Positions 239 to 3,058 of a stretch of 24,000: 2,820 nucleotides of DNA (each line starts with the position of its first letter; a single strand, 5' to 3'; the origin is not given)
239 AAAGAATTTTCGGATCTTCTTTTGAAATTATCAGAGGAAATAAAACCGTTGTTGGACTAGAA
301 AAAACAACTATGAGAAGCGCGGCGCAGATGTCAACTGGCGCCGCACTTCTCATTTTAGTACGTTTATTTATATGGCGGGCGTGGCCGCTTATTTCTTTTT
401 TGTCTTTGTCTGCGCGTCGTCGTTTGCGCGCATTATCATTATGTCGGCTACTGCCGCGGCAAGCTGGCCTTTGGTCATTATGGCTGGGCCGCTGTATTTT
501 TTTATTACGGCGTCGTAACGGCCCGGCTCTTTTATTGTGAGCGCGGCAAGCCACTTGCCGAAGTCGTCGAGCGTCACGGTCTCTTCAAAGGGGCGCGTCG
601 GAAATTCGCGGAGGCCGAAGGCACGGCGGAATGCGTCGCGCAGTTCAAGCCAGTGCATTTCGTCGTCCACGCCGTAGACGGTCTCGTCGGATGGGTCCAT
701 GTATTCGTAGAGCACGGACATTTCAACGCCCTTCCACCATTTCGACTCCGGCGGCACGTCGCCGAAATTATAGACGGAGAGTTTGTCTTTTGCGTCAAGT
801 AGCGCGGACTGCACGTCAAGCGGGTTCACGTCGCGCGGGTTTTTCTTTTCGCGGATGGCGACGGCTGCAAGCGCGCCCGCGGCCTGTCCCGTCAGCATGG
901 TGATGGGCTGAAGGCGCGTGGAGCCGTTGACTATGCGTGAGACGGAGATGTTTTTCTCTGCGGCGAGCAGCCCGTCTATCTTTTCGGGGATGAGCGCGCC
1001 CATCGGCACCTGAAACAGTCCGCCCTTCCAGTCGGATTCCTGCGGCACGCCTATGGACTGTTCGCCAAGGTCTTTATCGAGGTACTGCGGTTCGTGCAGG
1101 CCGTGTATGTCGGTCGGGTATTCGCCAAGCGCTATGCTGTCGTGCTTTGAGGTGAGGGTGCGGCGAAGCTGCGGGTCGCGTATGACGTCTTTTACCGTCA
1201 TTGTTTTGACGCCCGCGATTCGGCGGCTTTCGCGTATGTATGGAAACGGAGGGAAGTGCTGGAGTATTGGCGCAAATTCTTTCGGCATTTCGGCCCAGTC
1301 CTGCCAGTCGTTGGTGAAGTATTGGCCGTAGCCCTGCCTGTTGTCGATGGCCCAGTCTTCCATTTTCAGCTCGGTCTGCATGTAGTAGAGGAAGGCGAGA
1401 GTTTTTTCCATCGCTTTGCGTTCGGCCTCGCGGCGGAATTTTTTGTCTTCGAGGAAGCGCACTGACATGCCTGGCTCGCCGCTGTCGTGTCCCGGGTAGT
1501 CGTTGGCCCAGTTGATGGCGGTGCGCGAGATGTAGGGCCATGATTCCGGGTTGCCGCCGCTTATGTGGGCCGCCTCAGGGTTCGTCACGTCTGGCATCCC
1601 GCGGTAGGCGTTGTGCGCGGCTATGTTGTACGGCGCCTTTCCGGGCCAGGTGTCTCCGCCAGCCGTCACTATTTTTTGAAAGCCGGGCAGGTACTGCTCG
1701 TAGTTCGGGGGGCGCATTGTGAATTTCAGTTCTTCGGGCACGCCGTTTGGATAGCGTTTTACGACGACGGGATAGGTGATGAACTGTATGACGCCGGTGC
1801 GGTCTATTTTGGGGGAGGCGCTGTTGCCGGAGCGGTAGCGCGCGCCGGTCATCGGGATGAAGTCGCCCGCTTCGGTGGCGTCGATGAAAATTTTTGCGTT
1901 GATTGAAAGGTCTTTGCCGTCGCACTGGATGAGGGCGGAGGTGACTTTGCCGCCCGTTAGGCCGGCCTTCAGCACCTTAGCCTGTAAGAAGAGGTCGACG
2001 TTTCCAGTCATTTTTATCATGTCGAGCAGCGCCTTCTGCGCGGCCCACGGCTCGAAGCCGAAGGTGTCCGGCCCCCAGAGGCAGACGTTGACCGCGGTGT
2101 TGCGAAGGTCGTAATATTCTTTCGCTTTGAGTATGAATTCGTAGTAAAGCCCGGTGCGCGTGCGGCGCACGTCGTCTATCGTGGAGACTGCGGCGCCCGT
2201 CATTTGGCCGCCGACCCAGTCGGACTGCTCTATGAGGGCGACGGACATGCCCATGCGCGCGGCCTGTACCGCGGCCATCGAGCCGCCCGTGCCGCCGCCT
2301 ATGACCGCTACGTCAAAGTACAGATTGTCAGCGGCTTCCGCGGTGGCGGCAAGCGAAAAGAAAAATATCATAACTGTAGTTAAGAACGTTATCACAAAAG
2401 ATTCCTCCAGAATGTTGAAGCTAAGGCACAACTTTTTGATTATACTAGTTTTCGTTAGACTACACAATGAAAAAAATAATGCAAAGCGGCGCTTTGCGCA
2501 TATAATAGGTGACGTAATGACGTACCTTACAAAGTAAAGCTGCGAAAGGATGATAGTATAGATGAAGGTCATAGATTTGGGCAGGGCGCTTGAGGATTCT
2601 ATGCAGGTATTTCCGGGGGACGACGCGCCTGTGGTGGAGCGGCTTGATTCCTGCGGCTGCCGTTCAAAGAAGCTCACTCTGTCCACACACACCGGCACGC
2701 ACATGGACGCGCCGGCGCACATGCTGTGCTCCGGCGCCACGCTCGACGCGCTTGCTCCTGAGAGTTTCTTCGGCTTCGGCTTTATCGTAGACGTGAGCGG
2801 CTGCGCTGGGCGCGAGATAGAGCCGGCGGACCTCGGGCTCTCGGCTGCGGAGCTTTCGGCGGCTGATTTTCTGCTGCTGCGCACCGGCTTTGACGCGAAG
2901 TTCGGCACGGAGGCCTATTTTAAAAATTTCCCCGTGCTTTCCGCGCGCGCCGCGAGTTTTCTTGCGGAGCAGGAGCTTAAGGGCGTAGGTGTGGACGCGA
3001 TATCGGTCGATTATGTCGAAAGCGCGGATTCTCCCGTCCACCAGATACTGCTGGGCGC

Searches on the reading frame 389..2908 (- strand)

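Call 57: search_protein_families(library=pfam, proteins=[window:389-2908:-])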
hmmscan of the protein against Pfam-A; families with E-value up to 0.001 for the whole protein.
window:389-2908:- (839 aa): 7 families
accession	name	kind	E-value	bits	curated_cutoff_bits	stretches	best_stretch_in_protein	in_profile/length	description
PF12831.13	FAD_oxidored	-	1.8e-80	271.7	27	1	199-703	1-416/416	FAD dependent oxidoreductase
PF01266.30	DAO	-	4.4e-07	30.2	27.9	1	199-266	1-71/353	FAD dependent oxidoreductase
PF13450.12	NAD_binding_8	-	7e-06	26.7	21.9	1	202-241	1-40/68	NAD(P)-binding Rossmann-like domain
PF00890.30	FAD_binding_2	-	1.3e-05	25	20.4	1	199-237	1-39/414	FAD binding domain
PF01134.28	GIDA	-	1.5e-05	24.7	22.1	1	199-228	1-30/391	Glucose inhibited division protein A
PF07992.20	Pyr_redox_2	-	3.2e-05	24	26.1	1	198-243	1-48/291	Pyridine nucleotide-disulphide oxidoreductase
PF03486.20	HI0933_like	-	8.5e-05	22.5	50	1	199-235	2-38/244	HI0933-like protein Rossmann domain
